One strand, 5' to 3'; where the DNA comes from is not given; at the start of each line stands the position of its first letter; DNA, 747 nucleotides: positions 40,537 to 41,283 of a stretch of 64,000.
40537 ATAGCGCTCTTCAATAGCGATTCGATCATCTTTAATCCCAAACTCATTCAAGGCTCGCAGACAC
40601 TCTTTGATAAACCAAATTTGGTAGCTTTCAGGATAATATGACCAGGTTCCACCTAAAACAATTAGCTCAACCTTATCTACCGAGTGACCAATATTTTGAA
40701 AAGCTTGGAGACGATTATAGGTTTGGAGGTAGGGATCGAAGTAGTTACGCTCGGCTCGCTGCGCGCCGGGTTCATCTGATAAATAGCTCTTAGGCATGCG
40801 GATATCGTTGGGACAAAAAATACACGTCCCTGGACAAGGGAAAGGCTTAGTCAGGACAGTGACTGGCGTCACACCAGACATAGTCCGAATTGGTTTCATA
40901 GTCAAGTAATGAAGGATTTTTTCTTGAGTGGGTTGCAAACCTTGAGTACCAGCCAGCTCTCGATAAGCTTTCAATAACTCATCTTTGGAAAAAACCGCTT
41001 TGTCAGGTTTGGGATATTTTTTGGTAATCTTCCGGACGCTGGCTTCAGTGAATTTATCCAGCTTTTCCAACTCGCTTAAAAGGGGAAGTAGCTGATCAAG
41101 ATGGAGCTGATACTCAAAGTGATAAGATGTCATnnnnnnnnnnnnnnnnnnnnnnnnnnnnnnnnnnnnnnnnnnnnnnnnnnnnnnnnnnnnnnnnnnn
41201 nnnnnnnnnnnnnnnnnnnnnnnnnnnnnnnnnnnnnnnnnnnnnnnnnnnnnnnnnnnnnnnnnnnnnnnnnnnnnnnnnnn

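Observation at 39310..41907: Bacterial Elp3 homologue paired divergently with a Trm9-like methyltransferase: a possible complete (m)cm5U-type tRNA wobble pathway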

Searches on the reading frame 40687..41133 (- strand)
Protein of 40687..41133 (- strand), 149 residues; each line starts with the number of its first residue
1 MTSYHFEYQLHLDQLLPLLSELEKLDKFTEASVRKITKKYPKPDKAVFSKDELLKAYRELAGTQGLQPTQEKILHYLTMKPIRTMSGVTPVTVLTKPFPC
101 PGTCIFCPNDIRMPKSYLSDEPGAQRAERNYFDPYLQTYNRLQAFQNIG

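Call 72: search_solved_structures(query=window:40687-41133:-, max_evalue=0.01, show_alignments=5)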
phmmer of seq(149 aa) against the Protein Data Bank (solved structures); distinct sequences matched with E-value up to 0.01: 9.
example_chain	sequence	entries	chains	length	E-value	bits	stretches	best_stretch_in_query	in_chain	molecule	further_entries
6ia6_A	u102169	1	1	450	4.9e-15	59.3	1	79-149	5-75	ELP3 family, ELP3 family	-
5l7l_A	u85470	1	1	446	7.1e-15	58.7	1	81-149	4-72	ELP3 family, ELP3 family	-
5l7j_A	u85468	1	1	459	7.4e-15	58.7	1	81-149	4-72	ELP3 family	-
6iad_A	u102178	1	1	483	1.4e-13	54.5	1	71-149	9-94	Histone acetyltransferase, ELP3 family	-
6ia8_A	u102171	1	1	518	1.5e-13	54.4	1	71-149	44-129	Histone acetyltransferase, ELP3 family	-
6iaz_A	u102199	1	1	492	1.7e-13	54.3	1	71-149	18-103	Histone acetyltransferase, ELP3 family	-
8ptx_C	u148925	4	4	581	3.1e-09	40.4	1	67-149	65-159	Elongator complex protein 3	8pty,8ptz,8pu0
8avg_C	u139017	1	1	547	3.8e-09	40.2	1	68-149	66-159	Elongator complex protein 3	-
6qk7_C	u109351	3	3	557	3.8e-08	36.9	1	48-149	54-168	Elongator complex protein 3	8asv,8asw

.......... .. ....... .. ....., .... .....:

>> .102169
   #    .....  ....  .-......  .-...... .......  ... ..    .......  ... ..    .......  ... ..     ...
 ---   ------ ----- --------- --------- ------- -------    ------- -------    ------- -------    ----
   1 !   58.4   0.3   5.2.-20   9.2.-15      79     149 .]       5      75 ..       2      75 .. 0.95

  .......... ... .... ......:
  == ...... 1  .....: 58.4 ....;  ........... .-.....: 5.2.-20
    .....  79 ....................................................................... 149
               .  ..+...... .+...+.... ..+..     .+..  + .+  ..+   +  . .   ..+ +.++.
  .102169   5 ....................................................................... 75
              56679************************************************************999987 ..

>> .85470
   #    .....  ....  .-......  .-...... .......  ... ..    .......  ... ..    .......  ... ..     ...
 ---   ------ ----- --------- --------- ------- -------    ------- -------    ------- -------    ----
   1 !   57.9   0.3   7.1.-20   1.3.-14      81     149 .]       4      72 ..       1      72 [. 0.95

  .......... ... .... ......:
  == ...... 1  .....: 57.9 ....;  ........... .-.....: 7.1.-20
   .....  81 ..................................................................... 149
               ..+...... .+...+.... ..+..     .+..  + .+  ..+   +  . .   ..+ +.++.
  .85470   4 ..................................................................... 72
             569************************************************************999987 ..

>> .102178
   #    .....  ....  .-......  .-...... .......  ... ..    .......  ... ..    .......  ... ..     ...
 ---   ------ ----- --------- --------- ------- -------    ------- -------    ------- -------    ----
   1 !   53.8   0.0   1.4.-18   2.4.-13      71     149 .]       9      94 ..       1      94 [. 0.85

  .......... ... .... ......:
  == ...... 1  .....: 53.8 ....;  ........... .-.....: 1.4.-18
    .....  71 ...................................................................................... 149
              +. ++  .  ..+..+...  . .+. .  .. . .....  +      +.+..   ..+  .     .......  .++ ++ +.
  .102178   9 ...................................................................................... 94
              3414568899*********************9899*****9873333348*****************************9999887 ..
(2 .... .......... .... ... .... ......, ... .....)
